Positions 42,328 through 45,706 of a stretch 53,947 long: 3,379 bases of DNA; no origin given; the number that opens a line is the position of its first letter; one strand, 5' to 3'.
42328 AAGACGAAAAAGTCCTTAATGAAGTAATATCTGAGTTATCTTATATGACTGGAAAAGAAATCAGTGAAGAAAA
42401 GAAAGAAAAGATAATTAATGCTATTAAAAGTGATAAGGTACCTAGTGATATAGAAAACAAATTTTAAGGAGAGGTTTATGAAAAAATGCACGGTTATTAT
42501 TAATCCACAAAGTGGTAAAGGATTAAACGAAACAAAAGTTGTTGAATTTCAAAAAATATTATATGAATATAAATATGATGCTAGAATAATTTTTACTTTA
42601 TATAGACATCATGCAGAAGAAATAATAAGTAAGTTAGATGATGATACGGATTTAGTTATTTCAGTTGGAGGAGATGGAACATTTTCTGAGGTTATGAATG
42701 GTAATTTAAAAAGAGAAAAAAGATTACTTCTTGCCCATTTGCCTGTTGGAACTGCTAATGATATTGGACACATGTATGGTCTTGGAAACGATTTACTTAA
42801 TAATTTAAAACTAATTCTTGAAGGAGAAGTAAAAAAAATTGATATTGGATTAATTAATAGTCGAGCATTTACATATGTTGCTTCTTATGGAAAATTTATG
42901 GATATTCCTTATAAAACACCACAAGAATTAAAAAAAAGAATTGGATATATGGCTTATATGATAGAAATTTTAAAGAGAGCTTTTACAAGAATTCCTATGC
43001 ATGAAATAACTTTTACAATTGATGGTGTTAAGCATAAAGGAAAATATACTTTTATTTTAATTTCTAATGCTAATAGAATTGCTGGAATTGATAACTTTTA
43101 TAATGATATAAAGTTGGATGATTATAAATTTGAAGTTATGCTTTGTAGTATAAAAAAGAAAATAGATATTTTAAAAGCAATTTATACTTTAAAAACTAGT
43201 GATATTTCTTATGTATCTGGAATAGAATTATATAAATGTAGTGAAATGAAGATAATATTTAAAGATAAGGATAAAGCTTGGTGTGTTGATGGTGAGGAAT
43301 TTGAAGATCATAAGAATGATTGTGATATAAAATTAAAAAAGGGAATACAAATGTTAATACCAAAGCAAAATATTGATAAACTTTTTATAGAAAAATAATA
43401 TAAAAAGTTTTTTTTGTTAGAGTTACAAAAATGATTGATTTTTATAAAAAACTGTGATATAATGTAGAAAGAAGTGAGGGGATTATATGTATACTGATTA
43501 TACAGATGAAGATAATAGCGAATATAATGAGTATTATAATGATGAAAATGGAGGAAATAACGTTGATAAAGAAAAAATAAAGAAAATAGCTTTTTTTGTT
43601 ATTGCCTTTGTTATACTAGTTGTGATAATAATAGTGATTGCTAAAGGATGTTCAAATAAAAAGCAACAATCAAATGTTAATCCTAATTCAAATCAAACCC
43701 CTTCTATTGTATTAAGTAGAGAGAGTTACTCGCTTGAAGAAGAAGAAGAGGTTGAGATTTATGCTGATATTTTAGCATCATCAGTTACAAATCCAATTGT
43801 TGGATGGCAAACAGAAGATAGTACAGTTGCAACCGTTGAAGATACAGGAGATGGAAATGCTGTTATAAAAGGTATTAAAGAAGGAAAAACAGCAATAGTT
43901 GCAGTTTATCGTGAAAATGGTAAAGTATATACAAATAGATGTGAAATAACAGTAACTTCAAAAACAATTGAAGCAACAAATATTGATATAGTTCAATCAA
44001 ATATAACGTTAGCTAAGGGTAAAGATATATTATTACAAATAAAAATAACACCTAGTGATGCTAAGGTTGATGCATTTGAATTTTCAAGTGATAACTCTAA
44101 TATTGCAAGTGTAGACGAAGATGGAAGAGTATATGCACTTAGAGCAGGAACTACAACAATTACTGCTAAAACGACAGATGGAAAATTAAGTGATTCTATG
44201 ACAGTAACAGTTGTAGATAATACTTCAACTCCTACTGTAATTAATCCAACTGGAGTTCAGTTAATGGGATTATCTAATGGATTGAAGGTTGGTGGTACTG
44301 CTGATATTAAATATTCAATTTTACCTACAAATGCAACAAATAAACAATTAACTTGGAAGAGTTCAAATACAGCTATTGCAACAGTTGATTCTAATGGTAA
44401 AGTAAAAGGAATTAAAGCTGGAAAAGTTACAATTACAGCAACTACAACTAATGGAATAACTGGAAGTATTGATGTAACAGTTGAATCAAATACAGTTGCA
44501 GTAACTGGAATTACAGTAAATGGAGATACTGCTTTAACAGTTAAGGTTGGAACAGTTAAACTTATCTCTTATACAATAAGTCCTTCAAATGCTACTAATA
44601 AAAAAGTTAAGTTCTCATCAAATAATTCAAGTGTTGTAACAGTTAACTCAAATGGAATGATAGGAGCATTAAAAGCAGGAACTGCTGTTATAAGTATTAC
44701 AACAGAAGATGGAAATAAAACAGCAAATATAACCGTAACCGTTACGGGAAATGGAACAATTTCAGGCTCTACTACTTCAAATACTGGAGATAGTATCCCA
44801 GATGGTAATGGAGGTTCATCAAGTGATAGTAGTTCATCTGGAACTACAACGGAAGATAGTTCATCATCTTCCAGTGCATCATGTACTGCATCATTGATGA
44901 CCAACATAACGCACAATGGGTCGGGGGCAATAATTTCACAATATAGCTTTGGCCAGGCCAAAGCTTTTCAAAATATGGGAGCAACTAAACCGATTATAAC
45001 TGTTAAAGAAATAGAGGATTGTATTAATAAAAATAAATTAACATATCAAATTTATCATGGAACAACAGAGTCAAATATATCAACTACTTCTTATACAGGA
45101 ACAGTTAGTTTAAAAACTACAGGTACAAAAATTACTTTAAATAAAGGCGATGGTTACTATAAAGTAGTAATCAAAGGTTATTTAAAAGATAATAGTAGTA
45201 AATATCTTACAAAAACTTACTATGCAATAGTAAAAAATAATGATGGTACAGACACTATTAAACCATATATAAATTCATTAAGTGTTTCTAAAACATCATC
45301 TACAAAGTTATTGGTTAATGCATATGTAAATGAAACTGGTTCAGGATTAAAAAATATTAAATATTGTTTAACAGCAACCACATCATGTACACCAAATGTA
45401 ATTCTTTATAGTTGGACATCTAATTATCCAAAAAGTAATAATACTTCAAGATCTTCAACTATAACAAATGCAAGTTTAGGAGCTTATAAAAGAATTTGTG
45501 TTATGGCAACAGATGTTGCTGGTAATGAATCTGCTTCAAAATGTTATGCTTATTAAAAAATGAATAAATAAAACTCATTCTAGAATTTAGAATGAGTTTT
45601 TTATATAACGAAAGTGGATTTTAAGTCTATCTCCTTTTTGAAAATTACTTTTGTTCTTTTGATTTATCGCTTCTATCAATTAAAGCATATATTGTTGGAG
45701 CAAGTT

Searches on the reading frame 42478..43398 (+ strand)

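Call 26: search_protein_families(library=pfam, proteins=[window:42478-43398:+], max_evalue=0.001)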
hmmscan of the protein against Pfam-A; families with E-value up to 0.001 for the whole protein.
window:42478-43398:+ (306 aa): 1 family
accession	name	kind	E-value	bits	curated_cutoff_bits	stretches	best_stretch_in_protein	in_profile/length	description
PF00781.29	DAGK_cat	-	1.1e-27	96.5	23.6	1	4-125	2-124/125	Diacylglycerol kinase catalytic domain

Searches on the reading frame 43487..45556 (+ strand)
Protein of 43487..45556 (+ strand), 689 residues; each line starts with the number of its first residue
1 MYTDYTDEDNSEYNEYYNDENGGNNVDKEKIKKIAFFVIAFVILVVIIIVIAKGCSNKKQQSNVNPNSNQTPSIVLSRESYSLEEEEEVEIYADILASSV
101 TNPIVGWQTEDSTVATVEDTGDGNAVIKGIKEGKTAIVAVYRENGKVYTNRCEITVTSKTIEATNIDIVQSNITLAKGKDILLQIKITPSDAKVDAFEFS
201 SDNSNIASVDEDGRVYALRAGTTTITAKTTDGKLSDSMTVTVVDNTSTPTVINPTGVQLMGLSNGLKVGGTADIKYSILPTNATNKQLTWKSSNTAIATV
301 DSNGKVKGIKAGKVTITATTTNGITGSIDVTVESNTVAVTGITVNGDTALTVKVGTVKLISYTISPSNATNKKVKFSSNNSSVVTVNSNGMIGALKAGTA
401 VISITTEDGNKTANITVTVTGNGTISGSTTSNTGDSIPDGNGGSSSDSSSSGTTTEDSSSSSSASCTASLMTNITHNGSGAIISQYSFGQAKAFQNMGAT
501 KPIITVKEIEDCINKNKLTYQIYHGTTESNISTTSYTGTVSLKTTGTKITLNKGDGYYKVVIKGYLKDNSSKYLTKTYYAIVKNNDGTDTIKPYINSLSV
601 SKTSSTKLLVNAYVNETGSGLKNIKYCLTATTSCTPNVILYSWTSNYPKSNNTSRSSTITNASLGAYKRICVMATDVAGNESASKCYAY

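Call 26: search_protein_families(library=pfam, proteins=[window:43487-45556:+], max_evalue=0.001)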
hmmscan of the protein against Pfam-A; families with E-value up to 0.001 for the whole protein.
window:43487-45556:+ (689 aa): 2 families
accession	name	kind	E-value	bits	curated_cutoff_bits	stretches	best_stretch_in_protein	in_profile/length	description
PF02368.24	Big_2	-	5.1e-40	135.7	22.8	4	265-323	13-71/79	Bacterial Ig-like domain (group 2)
PF22359.2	Big-like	-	1.3e-05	25.8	27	1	374-420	3-47/48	Bacterial Ig-like domain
